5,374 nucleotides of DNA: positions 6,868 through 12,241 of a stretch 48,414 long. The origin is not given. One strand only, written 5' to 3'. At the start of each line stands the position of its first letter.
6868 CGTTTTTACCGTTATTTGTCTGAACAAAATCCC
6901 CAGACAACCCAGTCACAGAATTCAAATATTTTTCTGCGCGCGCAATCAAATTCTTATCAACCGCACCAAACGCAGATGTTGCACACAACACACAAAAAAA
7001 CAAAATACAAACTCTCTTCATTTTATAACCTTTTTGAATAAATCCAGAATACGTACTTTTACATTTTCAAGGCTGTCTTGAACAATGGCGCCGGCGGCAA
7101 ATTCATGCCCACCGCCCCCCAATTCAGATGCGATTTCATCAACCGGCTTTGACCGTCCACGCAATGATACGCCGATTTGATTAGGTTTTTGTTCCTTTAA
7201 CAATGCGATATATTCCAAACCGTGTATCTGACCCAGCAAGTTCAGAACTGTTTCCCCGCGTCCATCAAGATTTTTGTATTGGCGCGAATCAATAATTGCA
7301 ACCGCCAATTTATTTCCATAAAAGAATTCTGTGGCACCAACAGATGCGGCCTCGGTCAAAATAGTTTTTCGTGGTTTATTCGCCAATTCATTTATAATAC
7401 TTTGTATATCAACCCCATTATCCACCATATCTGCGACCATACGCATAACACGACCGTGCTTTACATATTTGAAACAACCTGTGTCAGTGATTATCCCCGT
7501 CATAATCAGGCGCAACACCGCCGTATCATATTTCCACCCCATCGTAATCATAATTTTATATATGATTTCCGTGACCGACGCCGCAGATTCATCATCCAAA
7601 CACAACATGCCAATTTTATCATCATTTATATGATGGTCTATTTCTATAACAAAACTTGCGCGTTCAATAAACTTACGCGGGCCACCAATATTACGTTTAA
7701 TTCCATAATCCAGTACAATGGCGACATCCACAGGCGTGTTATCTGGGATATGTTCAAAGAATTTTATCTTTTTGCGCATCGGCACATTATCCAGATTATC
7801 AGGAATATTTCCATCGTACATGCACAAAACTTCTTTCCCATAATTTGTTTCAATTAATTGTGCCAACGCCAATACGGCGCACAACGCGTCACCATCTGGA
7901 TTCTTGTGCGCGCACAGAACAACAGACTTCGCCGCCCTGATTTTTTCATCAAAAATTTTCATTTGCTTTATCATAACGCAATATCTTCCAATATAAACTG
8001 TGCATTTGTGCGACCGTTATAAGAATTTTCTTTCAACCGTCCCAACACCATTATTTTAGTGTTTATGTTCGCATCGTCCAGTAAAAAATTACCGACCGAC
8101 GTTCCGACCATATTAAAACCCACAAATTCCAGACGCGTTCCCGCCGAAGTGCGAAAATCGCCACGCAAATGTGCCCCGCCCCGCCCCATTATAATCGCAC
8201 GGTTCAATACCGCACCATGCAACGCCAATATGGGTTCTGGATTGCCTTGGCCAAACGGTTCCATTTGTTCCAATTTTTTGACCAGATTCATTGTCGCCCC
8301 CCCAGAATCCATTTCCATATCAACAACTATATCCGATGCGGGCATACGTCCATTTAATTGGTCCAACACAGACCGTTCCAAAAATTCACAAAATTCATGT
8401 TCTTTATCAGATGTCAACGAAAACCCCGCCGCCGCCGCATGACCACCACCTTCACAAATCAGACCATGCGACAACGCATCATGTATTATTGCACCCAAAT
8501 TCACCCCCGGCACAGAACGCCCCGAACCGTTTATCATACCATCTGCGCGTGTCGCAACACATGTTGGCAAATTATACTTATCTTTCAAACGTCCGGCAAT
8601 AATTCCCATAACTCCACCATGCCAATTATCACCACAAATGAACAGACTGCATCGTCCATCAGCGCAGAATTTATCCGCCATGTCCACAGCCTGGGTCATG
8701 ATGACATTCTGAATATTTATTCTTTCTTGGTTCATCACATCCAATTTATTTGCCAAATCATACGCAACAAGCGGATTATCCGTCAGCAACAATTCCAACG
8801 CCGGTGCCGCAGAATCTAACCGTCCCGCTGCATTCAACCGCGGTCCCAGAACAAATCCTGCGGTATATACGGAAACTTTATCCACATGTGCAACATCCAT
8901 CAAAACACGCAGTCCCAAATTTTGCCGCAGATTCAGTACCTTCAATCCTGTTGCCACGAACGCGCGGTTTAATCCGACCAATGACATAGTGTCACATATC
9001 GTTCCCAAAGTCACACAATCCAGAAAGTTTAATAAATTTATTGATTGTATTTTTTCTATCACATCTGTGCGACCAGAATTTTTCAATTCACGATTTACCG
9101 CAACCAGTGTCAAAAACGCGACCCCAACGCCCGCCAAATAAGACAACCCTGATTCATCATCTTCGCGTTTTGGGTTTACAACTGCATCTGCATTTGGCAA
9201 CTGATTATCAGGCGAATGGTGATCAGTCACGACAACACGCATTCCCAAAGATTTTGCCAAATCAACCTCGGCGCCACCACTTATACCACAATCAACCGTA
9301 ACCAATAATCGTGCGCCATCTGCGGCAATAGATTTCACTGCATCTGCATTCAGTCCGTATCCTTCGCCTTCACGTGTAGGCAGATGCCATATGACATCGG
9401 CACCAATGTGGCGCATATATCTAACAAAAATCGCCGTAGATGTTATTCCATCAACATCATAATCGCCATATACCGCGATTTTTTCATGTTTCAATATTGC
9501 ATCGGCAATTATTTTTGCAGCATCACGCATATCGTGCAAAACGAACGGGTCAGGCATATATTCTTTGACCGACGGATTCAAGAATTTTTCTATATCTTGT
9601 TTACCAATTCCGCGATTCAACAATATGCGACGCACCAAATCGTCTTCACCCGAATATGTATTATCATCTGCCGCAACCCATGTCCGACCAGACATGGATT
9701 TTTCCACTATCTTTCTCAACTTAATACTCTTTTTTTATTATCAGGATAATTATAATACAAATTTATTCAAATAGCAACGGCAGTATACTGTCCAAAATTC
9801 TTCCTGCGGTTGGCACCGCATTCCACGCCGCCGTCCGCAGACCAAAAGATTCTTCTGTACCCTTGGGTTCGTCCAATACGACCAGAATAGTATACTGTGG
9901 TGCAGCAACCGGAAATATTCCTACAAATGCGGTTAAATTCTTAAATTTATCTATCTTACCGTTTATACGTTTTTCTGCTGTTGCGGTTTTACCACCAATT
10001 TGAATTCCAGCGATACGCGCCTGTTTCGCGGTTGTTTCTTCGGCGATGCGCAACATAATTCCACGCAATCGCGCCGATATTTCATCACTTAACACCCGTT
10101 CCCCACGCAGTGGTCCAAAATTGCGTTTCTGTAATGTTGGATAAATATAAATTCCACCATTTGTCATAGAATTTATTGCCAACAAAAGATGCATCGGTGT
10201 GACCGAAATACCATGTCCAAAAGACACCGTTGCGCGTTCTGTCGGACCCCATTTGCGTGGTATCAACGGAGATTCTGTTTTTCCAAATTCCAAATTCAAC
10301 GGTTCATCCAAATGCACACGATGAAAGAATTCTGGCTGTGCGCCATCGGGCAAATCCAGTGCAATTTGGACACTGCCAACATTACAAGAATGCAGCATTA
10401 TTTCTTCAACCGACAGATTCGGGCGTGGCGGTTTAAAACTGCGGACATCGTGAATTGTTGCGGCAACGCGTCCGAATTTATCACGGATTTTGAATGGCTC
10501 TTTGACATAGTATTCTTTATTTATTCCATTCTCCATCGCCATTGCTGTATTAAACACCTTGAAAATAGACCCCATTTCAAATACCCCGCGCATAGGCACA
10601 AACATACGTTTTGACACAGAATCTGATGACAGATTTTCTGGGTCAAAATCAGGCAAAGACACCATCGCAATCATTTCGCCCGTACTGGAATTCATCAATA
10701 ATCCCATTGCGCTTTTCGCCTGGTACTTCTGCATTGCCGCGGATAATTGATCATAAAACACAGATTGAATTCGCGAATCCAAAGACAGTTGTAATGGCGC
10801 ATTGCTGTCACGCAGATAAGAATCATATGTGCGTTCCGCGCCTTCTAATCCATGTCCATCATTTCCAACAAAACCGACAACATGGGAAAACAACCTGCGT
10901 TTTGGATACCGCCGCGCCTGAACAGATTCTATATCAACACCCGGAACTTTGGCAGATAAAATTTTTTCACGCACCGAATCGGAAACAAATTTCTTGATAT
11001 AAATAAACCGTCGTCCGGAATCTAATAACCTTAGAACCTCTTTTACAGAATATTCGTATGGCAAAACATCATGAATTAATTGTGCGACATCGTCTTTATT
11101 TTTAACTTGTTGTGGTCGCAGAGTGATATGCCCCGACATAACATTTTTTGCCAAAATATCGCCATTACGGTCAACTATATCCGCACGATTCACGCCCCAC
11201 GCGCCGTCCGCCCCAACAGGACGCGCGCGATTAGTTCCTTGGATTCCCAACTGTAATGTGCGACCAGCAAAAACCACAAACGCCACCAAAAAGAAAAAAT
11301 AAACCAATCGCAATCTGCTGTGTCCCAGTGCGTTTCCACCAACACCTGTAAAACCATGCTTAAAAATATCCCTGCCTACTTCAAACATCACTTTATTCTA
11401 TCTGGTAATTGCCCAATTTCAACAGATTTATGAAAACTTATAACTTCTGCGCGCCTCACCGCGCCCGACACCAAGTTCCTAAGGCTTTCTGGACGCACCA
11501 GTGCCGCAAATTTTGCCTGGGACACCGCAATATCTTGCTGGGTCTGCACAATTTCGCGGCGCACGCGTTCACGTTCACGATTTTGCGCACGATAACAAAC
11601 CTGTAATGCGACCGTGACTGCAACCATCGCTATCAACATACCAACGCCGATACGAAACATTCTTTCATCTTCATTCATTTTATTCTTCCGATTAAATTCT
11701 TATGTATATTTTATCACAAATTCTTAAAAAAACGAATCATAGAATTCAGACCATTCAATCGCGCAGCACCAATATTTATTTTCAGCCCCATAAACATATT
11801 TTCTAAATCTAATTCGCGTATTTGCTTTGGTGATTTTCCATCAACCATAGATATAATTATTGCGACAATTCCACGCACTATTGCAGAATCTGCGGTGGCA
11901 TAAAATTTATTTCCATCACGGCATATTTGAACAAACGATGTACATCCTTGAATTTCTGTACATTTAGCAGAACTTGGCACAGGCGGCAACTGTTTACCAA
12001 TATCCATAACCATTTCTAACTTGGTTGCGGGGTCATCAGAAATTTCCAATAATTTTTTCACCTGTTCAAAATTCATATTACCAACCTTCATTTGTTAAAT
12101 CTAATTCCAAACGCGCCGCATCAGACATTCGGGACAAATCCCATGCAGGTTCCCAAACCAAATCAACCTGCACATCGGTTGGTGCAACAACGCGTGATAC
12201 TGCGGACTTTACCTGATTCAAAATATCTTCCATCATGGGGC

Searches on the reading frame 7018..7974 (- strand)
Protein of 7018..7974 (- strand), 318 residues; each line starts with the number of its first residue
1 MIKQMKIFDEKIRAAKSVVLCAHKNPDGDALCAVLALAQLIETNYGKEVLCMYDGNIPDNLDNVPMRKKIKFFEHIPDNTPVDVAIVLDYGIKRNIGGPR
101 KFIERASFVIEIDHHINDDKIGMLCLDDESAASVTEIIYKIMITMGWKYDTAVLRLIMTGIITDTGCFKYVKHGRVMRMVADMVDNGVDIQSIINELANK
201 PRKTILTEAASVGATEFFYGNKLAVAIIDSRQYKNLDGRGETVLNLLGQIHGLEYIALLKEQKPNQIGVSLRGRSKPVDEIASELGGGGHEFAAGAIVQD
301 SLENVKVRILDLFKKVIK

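Call 15: search_protein_families(library=pfam, proteins=[window:7018-7974:-], max_evalue=0.01)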
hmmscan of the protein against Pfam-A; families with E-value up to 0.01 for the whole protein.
window:7018-7974:- (318 aa): 2 families
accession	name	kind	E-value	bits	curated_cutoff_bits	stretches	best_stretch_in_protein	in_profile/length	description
PF01368.27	DHH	-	2e-14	54.4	28.1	1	18-161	2-125/125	DHH family, N-terminal domain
PF02272.25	DHHA1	-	5.1e-09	37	25.9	1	242-318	20-101/102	DHHA1 domain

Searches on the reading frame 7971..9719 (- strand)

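Call 15: search_protein_families(library=pfam, proteins=[window:7971-9719:-], max_evalue=0.01)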
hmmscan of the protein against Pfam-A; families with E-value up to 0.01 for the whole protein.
window:7971-9719:- (582 aa): 3 families
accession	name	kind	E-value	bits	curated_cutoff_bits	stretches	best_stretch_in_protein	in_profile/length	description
PF01368.27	DHH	-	4.9e-25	88.7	28.1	1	80-210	1-104/125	DHH family, N-terminal domain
PF17768.7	RecJ_OB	-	4.3e-22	78.6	27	1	466-579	1-107/107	RecJ OB domain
PF02272.25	DHHA1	-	2.2e-14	54.2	25.9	1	363-449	10-98/102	DHHA1 domain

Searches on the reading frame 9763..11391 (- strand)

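Call 15: search_protein_families(library=pfam, proteins=[window:9763-11391:-], max_evalue=0.01)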
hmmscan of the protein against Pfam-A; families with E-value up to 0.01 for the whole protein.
window:9763-11391:- (542 aa): 3 families
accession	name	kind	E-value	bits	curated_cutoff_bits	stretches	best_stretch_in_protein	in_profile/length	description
PF00905.27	Transpeptidase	-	7.6e-42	144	22.1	1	231-516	4-287/299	Penicillin binding protein transpeptidase domain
PF03717.20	PBP_dimer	-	4.8e-15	56.9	24.4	1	68-178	5-126/180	Penicillin-binding Protein dimerisation domain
PF21922.1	PBP_dimer_2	-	0.009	16.7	27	0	159-198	24-62/83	Penicillin binding protein A dimerisation domain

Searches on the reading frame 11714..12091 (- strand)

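Call 73: search_protein_families(library=pfam, proteins=[window:11714-12091:-], max_evalue=0.001)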
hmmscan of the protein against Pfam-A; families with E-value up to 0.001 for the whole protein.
window:11714-12091:- (125 aa): 1 family
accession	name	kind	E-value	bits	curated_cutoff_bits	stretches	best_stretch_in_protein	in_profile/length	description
PF02657.20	SufE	-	4.3e-20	72.2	27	1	16-123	5-119/121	Fe-S metabolism associated domain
